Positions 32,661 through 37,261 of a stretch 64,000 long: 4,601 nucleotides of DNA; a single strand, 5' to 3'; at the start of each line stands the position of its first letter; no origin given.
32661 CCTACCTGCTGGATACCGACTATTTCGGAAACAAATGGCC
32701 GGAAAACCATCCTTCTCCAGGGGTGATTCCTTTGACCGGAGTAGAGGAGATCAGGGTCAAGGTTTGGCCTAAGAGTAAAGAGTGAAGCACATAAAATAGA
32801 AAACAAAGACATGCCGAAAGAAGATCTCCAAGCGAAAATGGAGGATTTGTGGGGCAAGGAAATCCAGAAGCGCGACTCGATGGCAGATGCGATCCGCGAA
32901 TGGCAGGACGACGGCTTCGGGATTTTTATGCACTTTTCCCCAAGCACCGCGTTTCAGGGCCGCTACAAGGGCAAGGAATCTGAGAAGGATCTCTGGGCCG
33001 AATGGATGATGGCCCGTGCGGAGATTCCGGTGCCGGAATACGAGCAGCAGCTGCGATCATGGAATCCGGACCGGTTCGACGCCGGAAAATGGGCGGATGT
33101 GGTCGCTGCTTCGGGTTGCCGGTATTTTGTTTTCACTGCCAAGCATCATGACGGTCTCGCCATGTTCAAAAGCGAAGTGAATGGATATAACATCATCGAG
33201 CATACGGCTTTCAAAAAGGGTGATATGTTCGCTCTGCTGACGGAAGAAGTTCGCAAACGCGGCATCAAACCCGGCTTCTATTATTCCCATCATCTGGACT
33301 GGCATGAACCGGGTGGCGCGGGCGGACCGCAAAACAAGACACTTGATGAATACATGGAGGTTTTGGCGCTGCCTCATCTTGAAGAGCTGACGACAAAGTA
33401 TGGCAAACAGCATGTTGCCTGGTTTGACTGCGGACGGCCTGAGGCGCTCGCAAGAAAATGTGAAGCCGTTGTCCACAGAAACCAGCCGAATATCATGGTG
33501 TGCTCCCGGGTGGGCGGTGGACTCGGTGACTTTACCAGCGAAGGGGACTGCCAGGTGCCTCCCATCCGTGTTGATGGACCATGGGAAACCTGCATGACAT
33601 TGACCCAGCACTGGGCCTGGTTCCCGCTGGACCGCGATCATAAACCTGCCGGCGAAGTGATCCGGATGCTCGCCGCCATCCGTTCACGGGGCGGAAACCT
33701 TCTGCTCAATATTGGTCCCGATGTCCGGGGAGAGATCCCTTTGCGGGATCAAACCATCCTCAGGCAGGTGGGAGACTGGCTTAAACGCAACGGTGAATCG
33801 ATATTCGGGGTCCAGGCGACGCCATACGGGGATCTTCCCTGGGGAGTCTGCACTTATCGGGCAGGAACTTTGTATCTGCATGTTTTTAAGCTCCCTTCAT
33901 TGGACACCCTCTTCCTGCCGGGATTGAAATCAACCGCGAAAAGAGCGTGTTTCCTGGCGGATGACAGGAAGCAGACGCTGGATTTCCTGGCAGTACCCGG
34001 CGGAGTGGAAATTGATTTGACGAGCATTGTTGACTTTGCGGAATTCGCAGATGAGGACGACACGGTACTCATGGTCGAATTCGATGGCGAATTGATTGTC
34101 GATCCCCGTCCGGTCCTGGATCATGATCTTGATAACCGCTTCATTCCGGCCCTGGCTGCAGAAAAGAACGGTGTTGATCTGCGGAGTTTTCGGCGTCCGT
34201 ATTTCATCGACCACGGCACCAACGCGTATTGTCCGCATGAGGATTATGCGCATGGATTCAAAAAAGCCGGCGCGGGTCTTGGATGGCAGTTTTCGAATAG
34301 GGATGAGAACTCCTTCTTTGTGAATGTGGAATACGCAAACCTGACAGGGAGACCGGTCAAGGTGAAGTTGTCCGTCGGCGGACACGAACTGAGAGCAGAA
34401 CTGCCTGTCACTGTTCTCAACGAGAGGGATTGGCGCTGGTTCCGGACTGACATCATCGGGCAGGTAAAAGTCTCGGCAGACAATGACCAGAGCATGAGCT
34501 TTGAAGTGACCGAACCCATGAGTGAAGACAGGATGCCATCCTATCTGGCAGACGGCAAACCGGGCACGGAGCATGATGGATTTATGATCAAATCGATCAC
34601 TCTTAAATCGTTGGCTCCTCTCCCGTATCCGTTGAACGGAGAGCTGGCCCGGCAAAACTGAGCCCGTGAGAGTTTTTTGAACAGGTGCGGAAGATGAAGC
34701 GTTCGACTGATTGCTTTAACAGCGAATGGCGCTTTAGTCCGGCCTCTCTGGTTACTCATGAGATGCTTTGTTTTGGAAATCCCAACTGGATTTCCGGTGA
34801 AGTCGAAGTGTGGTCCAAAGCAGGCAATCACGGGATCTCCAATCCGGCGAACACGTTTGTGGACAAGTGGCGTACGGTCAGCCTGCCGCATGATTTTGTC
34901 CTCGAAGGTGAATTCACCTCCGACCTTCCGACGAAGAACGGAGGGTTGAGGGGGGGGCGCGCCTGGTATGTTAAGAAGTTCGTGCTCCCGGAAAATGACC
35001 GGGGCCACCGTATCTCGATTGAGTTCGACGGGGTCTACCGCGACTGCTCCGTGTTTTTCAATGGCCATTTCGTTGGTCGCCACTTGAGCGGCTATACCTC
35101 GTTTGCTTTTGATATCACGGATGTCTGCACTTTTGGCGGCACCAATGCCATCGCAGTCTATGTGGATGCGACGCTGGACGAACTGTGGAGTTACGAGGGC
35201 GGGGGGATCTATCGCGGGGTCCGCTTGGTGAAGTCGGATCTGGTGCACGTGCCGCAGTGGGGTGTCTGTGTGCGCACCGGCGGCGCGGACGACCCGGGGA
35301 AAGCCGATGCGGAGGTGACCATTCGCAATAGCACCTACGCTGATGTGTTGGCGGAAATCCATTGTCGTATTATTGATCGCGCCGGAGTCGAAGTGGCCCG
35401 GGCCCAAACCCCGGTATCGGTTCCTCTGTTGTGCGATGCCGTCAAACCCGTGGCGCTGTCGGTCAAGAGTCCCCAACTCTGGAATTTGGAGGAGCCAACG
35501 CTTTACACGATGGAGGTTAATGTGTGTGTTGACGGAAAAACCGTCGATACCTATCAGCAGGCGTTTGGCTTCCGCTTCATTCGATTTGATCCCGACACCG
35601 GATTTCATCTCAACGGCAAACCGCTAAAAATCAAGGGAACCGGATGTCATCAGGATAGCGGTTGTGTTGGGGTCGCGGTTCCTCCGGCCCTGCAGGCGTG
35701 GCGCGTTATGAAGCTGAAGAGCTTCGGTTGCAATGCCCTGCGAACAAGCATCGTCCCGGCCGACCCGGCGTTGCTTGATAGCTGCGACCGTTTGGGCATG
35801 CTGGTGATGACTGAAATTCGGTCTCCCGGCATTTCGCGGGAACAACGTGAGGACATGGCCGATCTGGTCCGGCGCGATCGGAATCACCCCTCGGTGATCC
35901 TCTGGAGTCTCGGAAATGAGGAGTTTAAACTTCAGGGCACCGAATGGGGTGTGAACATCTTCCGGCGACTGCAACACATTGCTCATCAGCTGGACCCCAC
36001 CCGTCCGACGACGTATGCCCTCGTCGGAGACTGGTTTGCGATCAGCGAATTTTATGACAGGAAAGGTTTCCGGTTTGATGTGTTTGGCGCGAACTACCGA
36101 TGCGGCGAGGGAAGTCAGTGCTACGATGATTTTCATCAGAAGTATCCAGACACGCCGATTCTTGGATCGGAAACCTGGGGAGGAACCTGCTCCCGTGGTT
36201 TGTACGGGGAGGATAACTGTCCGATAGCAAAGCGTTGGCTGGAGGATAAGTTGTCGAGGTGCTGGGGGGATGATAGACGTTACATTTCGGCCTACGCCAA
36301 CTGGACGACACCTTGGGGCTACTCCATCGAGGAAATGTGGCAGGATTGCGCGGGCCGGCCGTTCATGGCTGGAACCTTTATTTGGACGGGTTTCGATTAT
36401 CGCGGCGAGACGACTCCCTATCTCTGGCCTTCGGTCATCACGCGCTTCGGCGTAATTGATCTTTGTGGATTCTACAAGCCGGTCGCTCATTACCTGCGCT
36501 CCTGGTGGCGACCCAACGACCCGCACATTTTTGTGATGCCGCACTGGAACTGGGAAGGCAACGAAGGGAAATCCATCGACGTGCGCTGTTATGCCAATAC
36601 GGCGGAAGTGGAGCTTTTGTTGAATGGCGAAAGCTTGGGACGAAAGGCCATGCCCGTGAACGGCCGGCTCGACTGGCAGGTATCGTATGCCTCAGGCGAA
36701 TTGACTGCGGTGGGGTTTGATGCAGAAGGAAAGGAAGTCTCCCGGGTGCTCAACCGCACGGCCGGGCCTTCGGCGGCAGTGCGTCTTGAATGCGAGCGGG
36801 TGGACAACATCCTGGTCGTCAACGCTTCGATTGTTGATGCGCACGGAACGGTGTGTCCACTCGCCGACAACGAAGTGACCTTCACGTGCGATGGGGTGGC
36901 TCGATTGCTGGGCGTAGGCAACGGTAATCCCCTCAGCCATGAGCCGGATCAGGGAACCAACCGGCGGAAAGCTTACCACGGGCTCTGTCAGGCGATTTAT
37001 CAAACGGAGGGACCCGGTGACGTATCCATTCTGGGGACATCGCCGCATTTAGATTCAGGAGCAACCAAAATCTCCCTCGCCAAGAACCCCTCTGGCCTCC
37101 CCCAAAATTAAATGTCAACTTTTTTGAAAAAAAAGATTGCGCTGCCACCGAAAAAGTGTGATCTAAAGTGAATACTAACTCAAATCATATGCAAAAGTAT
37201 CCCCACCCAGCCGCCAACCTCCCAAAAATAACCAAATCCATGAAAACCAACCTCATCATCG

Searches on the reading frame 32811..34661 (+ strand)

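Call 44: search_protein_families(library=pfam, max_evalue=0.00001, proteins=[window:32811-34661:+])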
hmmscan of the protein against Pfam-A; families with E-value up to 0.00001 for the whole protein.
window:32811-34661:+ (616 aa): 1 family
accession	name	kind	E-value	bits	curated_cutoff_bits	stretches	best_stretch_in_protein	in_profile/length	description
PF01120.23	Alpha_L_fucos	-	7e-66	223.4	25.2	1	25-329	23-345/345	Alpha-L-fucosidase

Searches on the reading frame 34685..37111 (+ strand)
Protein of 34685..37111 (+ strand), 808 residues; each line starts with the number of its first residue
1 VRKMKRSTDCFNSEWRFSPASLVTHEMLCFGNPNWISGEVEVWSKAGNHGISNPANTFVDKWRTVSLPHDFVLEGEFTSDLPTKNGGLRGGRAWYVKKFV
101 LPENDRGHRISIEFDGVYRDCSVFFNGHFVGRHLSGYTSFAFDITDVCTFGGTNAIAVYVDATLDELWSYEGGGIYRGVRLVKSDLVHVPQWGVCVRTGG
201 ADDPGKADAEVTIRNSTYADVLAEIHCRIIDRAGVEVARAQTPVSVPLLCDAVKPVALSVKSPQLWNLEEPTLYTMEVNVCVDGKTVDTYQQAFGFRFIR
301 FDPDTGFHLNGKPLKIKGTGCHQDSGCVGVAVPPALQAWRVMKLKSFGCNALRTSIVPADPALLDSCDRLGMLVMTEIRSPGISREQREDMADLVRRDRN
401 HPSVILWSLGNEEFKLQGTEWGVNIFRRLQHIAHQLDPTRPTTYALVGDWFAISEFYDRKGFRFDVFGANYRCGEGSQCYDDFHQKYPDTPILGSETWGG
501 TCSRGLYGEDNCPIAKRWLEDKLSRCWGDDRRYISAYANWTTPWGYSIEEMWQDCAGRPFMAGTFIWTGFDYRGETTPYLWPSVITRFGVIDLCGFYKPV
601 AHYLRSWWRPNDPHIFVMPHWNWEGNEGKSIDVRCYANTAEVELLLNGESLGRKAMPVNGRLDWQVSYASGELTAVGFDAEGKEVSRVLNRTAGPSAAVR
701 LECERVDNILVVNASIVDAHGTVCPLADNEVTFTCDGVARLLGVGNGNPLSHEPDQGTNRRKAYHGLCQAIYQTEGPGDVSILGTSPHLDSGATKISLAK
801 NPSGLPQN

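Call 44: search_protein_families(library=pfam, max_evalue=0.00001, proteins=[window:34685-37111:+])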
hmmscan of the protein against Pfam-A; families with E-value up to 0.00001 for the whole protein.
window:34685-37111:+ (808 aa): 6 families
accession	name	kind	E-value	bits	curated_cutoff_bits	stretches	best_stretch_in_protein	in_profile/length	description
PF02836.23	Glyco_hydro_2_C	-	1.5e-24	87.1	21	2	387-447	110-163/302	Glycosyl hydrolases family 2, TIM barrel domain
PF16355.11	DUF4982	-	3.6e-20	72.1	23.9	1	628-685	1-60/61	Domain of unknown function (DUF4982)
PF18565.7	Glyco_hydro2_C5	-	5e-20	71.7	32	1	708-792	16-100/103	Glycoside hydrolase family 2 C-terminal domain 5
PF02837.24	Glyco_hydro_2_N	-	9.3e-17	61.9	28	1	59-183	28-167/169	Glycosyl hydrolases family 2, sugar binding domain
PF00703.27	Glyco_hydro_2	-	2.9e-15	57.4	23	1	197-297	9-109/109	Glycosyl hydrolases family 2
PF22666.2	Glyco_hydro_2_N2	-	2.3e-06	28.2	27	1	93-166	50-123/167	Glycosyl hydrolase 2 galactose-binding domain-like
